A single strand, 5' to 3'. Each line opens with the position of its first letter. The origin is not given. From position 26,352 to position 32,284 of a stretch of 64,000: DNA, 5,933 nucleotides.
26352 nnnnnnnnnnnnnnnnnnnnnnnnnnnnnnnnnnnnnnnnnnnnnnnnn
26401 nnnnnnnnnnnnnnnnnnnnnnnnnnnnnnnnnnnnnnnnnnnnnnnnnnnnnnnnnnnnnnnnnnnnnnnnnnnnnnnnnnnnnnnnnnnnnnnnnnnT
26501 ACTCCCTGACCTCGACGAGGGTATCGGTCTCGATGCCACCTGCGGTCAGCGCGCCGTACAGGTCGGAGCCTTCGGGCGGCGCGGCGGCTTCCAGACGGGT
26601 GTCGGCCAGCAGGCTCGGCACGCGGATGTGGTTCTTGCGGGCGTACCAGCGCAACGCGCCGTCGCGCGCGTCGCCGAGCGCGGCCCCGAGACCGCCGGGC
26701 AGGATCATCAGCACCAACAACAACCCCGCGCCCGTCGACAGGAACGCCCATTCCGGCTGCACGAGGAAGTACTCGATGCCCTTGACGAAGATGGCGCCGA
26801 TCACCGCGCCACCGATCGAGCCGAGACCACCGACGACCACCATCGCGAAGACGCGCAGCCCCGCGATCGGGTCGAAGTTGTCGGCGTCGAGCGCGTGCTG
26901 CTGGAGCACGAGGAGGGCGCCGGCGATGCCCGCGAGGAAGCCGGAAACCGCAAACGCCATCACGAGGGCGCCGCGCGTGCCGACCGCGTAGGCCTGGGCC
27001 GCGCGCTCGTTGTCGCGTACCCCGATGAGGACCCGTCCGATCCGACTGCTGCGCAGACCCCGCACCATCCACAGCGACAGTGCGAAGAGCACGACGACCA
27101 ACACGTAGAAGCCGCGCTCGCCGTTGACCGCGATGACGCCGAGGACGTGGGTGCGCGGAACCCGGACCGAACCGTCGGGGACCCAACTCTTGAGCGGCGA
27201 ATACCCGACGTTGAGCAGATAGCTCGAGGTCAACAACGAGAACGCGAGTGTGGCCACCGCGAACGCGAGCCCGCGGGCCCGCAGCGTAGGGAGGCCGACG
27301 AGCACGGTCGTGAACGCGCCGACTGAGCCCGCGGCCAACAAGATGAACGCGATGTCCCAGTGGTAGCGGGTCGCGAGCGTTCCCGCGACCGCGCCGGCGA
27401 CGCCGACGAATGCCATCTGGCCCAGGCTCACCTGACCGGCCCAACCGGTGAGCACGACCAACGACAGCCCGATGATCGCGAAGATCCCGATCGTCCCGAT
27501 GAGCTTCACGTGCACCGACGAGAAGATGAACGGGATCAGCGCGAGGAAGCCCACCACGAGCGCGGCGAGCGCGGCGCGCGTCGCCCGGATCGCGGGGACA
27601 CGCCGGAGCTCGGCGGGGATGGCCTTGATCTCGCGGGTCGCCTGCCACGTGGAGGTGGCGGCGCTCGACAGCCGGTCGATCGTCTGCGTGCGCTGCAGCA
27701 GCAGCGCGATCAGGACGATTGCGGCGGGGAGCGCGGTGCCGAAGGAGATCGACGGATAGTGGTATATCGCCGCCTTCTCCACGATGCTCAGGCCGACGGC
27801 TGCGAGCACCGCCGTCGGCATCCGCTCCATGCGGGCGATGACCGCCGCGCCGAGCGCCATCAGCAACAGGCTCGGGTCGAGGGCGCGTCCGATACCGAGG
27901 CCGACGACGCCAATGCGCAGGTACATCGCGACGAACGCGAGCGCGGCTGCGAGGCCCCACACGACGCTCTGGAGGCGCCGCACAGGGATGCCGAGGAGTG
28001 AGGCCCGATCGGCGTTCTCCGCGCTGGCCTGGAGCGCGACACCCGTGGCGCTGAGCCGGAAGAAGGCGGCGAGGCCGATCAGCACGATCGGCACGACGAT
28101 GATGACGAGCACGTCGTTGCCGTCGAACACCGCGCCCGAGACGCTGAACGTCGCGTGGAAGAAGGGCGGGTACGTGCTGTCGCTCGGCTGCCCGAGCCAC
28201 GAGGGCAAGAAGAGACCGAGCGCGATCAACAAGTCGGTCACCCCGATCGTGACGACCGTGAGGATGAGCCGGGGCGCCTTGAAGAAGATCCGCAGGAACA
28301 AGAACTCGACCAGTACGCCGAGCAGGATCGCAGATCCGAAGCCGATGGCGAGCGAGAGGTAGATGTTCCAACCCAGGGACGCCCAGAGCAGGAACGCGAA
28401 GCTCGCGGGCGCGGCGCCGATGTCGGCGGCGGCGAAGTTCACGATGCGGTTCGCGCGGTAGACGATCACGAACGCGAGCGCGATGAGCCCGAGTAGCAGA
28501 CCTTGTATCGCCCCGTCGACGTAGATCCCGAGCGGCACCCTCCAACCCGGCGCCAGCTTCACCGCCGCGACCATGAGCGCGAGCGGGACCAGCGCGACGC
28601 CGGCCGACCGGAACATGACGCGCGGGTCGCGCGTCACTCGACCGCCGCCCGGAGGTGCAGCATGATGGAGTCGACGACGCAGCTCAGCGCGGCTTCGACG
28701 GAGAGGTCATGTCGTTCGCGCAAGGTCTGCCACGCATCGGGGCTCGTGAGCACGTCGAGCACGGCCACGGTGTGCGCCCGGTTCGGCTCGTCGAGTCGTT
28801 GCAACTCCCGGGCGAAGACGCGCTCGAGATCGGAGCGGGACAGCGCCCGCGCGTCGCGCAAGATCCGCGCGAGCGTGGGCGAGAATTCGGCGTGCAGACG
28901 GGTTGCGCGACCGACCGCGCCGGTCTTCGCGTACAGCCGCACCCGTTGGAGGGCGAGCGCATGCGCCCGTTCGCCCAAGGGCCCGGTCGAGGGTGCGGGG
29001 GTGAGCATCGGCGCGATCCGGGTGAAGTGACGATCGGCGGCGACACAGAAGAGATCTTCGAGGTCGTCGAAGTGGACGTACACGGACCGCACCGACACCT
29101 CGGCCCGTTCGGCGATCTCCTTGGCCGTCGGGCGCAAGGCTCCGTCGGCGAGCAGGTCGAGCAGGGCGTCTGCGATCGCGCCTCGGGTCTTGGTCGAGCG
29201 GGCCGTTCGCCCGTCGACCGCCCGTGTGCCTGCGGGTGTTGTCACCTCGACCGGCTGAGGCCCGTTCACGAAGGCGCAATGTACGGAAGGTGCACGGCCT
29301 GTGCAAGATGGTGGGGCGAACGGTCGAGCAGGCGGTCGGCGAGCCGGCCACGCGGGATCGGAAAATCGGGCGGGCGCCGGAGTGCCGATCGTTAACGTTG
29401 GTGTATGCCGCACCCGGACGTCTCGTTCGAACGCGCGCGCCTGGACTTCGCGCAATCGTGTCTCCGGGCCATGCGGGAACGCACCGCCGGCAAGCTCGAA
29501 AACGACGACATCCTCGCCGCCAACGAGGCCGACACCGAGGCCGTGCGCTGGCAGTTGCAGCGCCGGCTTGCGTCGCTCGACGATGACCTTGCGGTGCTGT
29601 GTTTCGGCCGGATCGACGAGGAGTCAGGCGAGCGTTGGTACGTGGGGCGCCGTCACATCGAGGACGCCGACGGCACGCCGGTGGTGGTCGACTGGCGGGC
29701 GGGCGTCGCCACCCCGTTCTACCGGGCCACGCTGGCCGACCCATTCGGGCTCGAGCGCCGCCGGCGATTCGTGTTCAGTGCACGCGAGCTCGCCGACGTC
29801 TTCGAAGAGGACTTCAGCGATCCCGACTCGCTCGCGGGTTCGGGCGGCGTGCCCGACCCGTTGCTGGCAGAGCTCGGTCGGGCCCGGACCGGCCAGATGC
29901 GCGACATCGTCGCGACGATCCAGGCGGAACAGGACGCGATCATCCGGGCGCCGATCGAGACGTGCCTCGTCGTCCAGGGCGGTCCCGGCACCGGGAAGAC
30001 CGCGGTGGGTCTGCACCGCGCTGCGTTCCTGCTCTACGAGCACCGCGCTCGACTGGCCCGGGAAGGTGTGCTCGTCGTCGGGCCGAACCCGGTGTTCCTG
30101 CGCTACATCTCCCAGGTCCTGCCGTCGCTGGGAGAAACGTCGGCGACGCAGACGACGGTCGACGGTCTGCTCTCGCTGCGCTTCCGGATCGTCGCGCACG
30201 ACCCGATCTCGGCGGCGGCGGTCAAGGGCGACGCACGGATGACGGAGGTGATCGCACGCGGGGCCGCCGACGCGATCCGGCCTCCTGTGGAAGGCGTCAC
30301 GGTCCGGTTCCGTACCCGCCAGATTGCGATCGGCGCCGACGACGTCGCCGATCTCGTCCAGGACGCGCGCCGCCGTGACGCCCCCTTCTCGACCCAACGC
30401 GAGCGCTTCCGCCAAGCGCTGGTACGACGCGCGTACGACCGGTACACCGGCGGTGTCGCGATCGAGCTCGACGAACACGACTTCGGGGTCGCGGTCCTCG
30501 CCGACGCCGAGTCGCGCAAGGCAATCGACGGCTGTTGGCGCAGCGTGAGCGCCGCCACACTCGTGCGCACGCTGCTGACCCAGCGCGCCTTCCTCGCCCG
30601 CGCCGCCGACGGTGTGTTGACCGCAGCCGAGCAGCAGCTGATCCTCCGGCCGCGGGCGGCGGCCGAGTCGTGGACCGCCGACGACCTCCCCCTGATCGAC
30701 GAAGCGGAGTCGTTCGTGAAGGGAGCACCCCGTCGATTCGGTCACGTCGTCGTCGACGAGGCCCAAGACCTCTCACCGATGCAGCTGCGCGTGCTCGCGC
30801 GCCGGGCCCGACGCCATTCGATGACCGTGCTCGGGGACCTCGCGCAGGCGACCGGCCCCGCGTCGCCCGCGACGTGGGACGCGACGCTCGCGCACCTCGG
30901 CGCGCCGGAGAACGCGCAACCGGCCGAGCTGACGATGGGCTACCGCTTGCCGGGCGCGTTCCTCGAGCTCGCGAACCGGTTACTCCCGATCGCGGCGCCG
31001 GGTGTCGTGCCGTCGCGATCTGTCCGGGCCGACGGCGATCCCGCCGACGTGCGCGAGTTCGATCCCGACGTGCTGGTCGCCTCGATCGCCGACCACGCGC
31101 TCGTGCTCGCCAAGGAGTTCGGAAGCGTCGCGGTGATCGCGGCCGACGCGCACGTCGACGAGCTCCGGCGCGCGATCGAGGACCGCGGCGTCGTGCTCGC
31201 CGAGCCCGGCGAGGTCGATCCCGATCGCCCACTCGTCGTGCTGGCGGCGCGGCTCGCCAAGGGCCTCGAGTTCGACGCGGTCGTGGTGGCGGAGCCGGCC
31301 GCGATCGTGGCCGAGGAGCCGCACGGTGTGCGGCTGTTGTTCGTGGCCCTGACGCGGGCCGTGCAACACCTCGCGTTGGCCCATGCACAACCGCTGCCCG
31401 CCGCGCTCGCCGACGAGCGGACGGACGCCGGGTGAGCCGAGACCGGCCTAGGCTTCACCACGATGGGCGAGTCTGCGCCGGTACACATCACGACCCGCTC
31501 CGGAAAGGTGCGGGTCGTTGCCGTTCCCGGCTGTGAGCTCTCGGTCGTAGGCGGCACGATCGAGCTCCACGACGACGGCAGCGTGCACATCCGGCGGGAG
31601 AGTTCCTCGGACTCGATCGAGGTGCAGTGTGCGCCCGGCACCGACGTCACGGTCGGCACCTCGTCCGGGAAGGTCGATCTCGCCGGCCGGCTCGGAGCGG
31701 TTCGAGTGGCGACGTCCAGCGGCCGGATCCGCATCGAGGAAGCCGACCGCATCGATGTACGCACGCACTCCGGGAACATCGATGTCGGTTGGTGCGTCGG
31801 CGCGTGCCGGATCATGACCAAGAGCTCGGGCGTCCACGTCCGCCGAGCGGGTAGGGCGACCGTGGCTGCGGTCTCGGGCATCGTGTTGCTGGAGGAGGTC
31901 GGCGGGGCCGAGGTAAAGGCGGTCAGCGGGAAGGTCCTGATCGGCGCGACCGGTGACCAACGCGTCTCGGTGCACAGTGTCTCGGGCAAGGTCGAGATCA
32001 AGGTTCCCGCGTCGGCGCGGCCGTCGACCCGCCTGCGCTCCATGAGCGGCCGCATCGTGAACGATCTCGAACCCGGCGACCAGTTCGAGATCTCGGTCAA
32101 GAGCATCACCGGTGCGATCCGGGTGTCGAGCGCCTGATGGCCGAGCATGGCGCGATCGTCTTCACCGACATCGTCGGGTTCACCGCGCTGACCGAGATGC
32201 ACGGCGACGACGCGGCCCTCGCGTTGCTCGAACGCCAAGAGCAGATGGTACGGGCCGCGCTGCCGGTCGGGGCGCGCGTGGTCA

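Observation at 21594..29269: Liv-type ABC importer operon whose two ATPases are covalently fused to a complete MFS permease domain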

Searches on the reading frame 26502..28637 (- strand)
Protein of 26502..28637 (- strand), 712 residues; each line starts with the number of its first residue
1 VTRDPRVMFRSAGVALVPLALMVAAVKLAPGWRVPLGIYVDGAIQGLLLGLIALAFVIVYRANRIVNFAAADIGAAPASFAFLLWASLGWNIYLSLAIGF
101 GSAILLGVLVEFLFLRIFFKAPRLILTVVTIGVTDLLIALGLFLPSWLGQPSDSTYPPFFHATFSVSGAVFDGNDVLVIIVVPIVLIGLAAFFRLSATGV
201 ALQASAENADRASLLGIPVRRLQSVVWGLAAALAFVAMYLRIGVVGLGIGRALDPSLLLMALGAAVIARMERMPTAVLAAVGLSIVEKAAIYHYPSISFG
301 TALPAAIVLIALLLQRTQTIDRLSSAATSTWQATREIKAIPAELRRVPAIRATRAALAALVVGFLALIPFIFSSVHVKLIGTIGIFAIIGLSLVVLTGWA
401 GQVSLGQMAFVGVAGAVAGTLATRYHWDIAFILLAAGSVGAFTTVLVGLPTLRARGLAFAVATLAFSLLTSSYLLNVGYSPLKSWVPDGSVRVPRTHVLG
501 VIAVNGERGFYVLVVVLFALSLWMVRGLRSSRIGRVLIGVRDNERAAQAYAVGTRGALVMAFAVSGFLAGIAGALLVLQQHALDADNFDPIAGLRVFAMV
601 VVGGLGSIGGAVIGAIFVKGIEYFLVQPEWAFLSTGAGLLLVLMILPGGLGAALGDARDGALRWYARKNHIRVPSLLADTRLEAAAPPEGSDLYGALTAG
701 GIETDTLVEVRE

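Call 5: search_protein_families(library=pfam, proteins=[window:26502-28637:-], max_evalue=0.01)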
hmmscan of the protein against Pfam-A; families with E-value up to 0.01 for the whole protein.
window:26502-28637:- (712 aa): 1 family
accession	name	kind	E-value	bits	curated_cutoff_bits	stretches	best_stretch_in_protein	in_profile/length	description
PF02653.21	BPD_transp_2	-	1.3e-46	159.4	26.8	2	378-645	4-266/269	Branched-chain amino acid transport system / permease component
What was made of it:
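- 26499..28637 (-): Fused LivH-LivM permease, 712 aa. The LivH-like half is about 27633-28637 and the LivM-like half about 26502-27632. The stop is 26499-26501. Two BPD_transp_2 stretches, E=1.3e-46 (call 5).
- Checked: The permease (26499-28637, 712 aa) holds two BPD_transp_2 stretches (call 5).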

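Call 6: search_protein_families(library=ncbifam, proteins=[window:26502-28637:-], max_evalue=0.01)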
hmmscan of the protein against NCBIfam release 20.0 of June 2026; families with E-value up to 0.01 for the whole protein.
window:26502-28637:- (712 aa): 6 families
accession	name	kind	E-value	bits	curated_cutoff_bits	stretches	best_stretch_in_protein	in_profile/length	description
TIGR03408.1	urea_trans_UrtC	equivalog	3.8e-20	72.8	296.2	1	488-651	146-311/313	urea ABC transporter permease subunit UrtC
NF008450.0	PRK11301.1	subfamily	1.4e-15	57.7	366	2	510-650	264-405/418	high-affinity branched-chain amino acid ABC transporter permease LivM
TIGR03409.1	urea_trans_UrtB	equivalog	4.1e-13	49.7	250.3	2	46-304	11-270/291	urea ABC transporter permease subunit UrtB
NF008011.0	PRK10740.1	equivalog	2.7e-10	40.4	379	2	513-650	160-299/308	high-affinity branched-chain amino acid ABC transporter permease LivH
TIGR03727.1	urea_t_UrtC_arc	equivalog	6e-09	35.2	575.55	1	359-652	33-339/369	urea ABC transporter, permease protein UrtC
NF040906.3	GguB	equivalog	0.00044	19.6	450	1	505-618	219-337/375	multiple monosaccharide ABC transporter permease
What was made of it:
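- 26499..28637 (-): Weak UrtB/UrtC/LivH/LivM matches lie far below their equivalog cut-offs (call 6).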

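Call 51: search_solved_structures(query=window:26502-28637:-, max_evalue=0.01)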
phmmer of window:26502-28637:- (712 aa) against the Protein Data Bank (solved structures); distinct sequences matched with E-value up to 0.01: 0.
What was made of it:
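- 26499..28637 (-): No PDB relative by sequence (call 51).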

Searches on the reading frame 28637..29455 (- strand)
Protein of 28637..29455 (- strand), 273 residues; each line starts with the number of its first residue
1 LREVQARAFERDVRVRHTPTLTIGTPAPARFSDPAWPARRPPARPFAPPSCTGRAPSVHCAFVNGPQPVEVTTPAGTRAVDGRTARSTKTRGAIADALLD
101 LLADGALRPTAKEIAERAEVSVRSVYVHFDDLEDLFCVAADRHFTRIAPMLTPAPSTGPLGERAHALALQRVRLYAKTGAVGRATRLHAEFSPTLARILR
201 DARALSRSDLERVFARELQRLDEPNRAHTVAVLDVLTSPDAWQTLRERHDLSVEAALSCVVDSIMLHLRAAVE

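Call 5: search_protein_families(library=pfam, proteins=[window:28637-29455:-], max_evalue=0.01)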
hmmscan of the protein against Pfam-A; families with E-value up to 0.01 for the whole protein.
window:28637-29455:- (273 aa): 2 families
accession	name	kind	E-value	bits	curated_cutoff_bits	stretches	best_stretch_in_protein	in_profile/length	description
PF00440.29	TetR_N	-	8.4e-06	25.9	24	1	96-136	3-44/47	Bacterial regulatory proteins, tetR family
PF08279.18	HTH_11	-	0.0051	17.1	25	1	110-136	17-43/55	HTH domain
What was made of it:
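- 28634..29269 (-): TetR-family regulator, first gene of the operon. The start is uncertain: GTG at 29269, or TTG at 29455 for the longest ORF. Pfam TetR_N scores 25.9 bits against a 24 cut-off (call 5).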

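Call 6: search_protein_families(library=ncbifam, proteins=[window:28637-29455:-], max_evalue=0.01)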
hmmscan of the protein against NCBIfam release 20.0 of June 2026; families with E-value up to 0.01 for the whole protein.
window:28637-29455:- (273 aa): 2 families
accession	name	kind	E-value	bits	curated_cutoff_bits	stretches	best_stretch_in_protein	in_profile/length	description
NF051852.1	efflux_TF_MtrR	exception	0.00012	22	280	1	87-149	8-71/205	multidrug efflux system transcriptional repressor MtrR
NF041196.1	ScbR_bind_reg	equivalog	0.0037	17.5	150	1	85-190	2-109/191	ScbR family autoregulator-binding transcription factor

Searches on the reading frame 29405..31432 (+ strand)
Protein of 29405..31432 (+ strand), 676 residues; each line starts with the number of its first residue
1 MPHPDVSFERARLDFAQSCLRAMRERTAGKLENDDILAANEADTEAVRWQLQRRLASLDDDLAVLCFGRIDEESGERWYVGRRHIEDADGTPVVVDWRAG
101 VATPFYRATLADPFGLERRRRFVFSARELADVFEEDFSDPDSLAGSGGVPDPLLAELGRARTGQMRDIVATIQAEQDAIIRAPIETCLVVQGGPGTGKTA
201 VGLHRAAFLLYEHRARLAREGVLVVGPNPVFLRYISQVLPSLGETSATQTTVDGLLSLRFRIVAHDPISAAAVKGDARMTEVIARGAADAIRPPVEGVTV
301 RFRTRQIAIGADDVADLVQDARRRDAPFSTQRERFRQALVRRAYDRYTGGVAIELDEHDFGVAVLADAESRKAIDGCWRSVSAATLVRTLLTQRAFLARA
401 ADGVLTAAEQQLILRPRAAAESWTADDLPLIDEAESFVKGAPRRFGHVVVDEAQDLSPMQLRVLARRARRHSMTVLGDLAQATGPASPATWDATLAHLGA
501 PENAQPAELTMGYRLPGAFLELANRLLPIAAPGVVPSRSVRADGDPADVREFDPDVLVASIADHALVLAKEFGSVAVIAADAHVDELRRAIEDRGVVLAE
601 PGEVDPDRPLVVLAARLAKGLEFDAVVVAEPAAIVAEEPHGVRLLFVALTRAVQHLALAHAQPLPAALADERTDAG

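Call 73: search_protein_families(library=pfam, proteins=[window:29405-31432:+], max_evalue=0.00001)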
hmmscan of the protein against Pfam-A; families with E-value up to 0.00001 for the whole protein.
window:29405-31432:+ (676 aa): 3 families
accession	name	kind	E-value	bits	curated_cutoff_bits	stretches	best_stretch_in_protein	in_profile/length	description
PF00580.27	UvrD-helicase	-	9.5e-11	42.3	23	0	430-482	198-251/271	UvrD/REP helicase N-terminal domain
PF13245.12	AAA_19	-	2.2e-08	34.8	25.1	1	177-482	3-129/134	AAA domain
PF13538.12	UvrD_C_2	-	6.7e-08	32.7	27.4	1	616-658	8-51/52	UvrD-like helicase C-terminal domain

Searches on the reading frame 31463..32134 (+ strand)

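Call 73: search_protein_families(library=pfam, proteins=[window:31463-32134:+], max_evalue=0.00001)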
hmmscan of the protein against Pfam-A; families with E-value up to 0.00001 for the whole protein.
window:31463-32134:+ (224 aa): 1 family
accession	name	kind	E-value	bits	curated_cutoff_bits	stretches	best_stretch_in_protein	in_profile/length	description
PF13349.12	DUF4097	-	3.2e-09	37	22.9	1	79-202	79-212/247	Toastrack DUF4097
